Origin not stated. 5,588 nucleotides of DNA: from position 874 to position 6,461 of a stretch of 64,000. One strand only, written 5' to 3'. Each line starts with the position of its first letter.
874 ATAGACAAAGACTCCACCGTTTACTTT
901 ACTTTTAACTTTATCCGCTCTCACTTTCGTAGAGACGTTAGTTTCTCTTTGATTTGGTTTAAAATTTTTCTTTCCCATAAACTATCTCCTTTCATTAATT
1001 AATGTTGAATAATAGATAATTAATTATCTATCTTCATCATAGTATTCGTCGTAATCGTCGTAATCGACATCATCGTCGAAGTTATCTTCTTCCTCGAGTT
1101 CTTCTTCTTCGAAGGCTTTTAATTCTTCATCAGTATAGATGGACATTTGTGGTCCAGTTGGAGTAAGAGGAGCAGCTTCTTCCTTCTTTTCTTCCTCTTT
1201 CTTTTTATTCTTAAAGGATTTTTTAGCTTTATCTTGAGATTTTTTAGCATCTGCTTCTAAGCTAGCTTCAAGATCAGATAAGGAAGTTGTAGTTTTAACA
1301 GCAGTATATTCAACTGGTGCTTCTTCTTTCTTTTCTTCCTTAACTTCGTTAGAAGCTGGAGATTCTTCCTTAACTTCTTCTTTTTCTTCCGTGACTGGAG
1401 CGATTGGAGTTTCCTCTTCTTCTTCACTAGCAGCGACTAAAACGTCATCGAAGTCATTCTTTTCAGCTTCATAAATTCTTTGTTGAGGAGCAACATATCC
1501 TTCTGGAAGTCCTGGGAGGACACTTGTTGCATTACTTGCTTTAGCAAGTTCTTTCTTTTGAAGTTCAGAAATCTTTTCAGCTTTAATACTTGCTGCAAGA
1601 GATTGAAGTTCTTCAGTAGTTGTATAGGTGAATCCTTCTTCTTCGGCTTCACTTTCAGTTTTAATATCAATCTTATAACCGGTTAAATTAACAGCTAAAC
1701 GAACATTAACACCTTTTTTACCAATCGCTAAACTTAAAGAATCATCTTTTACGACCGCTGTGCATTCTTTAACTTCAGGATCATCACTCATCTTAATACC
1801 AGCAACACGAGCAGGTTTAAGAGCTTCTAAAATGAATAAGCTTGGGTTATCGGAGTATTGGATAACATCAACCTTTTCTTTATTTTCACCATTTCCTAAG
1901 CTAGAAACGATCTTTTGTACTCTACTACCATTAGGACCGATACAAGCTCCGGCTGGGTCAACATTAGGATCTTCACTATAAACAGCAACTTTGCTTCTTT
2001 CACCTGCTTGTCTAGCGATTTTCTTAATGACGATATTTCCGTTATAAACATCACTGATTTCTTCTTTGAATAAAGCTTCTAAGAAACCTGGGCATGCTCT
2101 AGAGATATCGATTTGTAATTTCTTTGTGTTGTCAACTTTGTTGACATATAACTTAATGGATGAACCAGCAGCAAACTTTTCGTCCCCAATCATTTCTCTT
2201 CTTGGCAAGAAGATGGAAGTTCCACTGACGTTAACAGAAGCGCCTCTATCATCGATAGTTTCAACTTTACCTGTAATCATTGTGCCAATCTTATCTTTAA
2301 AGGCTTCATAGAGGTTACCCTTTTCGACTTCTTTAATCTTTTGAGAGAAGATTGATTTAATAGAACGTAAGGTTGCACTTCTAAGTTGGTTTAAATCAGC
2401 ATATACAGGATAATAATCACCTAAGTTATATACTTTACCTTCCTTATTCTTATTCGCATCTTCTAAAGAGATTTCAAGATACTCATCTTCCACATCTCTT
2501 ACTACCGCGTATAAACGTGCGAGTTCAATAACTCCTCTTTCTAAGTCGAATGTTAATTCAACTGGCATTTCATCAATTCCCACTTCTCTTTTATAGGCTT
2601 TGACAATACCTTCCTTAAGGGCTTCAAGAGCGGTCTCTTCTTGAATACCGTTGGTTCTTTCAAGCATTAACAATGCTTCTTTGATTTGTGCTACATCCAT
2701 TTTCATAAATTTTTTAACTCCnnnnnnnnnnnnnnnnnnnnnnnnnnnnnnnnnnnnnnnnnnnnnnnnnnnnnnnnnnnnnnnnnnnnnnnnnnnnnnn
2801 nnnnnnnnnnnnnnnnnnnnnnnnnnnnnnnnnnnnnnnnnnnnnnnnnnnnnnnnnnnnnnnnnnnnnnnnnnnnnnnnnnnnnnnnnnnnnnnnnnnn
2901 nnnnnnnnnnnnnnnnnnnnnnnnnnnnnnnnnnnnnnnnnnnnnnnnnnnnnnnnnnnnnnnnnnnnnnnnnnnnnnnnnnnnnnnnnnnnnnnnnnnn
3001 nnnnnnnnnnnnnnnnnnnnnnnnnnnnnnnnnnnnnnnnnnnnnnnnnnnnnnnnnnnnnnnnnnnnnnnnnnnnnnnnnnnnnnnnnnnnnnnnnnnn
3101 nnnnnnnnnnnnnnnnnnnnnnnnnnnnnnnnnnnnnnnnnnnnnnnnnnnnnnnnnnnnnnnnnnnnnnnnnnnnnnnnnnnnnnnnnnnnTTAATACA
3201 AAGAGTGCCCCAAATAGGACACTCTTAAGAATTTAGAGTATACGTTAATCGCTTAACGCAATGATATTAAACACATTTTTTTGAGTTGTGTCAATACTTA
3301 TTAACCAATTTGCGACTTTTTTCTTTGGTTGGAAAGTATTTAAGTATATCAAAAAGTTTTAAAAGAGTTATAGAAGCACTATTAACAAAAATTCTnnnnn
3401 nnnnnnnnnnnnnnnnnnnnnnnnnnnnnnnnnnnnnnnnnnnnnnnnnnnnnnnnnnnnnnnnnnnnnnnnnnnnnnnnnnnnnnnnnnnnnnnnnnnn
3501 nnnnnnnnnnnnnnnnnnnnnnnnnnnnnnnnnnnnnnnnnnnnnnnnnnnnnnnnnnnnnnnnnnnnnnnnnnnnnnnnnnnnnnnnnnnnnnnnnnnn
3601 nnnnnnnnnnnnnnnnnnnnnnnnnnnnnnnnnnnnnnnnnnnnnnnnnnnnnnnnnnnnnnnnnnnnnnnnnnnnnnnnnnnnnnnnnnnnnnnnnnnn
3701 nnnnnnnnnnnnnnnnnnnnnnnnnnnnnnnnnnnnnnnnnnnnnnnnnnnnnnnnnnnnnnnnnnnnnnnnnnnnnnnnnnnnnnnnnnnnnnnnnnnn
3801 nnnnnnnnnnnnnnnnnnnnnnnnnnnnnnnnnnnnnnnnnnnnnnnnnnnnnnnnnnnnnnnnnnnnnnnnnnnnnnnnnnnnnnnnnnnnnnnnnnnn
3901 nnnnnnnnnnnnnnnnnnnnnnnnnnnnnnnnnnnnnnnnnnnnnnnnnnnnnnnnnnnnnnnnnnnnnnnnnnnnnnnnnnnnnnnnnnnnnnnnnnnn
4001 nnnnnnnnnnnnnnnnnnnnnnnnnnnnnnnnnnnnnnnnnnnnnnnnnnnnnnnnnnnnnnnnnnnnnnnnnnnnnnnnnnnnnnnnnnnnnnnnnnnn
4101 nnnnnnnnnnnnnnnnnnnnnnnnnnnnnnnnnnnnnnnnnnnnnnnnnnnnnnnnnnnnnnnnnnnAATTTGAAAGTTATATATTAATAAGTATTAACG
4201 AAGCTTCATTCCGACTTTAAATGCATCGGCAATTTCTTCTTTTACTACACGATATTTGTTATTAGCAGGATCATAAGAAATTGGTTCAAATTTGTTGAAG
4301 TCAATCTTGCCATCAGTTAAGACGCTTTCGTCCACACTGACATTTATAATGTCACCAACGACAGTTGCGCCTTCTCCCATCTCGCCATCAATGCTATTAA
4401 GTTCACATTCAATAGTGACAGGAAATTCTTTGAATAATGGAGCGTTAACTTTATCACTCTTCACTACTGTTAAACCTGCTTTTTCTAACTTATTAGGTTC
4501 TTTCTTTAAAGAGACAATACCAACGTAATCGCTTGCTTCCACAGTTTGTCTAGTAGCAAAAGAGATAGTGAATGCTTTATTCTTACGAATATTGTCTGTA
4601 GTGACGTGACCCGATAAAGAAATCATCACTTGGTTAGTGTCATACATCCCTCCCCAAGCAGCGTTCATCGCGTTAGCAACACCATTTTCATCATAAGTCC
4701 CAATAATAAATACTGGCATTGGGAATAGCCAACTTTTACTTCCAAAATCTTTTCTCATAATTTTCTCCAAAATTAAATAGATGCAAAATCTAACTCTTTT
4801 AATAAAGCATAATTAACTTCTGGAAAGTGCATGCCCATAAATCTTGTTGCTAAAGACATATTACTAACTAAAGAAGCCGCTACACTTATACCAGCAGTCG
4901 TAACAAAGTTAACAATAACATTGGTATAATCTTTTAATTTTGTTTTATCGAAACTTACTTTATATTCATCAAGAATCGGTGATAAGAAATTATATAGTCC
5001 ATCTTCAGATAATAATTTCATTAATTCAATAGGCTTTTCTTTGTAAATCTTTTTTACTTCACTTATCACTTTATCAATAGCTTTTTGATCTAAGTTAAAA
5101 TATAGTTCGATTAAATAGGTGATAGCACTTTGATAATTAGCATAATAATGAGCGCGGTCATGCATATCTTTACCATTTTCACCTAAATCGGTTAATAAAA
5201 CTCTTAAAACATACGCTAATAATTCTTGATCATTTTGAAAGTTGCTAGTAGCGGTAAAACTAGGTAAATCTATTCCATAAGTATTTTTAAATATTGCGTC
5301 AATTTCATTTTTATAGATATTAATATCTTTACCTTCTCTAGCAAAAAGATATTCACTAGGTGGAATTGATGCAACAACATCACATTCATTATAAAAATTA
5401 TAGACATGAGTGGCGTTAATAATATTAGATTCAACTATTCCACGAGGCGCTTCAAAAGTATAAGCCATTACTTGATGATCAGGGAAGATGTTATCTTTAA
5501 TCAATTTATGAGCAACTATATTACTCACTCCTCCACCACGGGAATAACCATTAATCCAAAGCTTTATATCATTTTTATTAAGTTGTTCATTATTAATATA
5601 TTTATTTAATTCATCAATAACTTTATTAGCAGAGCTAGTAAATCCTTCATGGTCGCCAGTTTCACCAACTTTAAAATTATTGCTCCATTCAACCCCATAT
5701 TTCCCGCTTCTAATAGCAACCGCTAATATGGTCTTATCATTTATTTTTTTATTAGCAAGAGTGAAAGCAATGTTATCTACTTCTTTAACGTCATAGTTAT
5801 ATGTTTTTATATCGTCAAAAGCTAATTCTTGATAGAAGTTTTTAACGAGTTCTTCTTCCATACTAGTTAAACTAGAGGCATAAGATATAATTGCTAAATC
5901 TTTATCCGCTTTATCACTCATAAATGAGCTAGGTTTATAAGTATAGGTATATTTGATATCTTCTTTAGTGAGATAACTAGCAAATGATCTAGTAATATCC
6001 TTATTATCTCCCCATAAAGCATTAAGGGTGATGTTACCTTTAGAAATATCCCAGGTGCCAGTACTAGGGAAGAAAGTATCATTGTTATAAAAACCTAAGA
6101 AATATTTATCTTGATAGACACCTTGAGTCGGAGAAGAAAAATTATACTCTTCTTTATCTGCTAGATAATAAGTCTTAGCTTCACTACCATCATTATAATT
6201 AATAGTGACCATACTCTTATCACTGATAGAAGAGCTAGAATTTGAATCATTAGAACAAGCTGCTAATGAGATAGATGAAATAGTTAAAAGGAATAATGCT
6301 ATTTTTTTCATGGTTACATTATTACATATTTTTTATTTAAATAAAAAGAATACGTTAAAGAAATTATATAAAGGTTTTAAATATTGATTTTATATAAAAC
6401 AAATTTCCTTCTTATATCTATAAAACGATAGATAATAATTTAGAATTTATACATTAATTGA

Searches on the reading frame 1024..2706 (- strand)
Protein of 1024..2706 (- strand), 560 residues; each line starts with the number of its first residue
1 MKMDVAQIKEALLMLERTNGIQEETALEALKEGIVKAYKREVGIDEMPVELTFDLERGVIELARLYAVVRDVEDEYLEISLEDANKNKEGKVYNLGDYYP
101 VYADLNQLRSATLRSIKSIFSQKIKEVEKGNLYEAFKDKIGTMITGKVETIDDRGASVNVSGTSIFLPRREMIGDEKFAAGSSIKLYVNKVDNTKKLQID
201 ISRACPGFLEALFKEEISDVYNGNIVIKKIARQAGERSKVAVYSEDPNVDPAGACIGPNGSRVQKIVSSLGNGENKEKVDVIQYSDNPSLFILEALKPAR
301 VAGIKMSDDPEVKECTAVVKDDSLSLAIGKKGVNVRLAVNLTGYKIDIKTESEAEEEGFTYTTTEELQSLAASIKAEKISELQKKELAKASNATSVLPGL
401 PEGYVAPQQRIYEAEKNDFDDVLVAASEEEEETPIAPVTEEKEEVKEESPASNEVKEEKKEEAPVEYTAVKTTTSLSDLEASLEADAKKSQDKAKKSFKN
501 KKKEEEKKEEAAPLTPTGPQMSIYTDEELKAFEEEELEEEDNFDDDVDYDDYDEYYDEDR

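Call 30: search_protein_families(library=pfam, proteins=[window:1024-2706:-], max_evalue=0.001)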
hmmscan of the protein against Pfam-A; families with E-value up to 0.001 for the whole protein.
window:1024-2706:- (560 aa): 4 families
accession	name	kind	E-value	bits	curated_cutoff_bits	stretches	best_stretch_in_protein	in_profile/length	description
PF13184.12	KH_5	-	2.4e-24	85.7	27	1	234-305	1-68/69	NusA-like KH domain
PF08529.16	NusA_N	-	7.2e-20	71.8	23.8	1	8-129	2-118/119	NusA N-terminal domain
PF00575.29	S1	-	2.8e-06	28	22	1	137-199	1-71/74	S1 RNA binding domain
PF23095.1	KH_NusA_C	-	2.4e-05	24.7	34.2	1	325-349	11-35/59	Transcription termination/antitermination protein NusA, KH domain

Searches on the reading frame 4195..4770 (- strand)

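Call 4: search_protein_families(library=pfam, proteins=[window:4195-4770:-], max_evalue=0.1)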
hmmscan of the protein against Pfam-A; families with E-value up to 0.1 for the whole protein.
window:4195-4770:- (191 aa): 1 family
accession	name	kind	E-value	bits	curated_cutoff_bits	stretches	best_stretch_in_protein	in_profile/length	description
PF01613.24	Flavin_Reduct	-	3.6e-14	53.6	27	1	16-152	4-139/153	Flavin reductase like domain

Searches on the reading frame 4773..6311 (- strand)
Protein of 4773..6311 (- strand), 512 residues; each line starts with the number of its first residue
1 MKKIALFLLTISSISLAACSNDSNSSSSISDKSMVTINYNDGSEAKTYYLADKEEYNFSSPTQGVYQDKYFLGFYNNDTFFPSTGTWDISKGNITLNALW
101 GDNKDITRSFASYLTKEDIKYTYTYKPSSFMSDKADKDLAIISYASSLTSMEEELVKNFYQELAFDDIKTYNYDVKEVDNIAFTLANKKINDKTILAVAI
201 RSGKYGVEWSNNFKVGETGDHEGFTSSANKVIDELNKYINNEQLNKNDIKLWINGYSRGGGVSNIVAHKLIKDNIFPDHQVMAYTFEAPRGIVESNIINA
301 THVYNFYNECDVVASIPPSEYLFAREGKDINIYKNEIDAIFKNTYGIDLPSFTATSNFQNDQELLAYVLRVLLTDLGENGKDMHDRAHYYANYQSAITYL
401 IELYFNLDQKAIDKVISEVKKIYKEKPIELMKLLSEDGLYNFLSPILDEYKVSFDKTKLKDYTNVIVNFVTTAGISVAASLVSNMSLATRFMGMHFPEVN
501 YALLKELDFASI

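Call 4: search_protein_families(library=pfam, proteins=[window:4773-6311:-], max_evalue=0.1)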
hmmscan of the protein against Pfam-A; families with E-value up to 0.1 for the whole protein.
window:4773-6311:- (512 aa): 2 families
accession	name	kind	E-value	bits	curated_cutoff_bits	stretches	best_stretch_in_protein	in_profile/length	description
PF01764.32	Lipase_3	-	1.4e-09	38.4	22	1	213-319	27-138/140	Lipase (class 3)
PF18070.6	Cas9_PI2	-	0.03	15.5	27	1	34-72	17-55/59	CRISPR-Cas9 PI domain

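Call 5: search_protein_families(library=ncbifam, proteins=[window:4773-6311:-], max_evalue=0.1)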
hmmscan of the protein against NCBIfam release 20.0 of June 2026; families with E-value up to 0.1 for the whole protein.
window:4773-6311:- (512 aa): 2 families
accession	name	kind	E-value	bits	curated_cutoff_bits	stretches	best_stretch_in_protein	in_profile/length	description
NF050142.1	PG1828_fam_lipo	equivalog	0.0012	19.6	50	1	1-31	1-31/59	PG1828 family lipoprotein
NF045774.1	cytochro_C551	exception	0.054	13.5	118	0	1-33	1-33/110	cytochrome c551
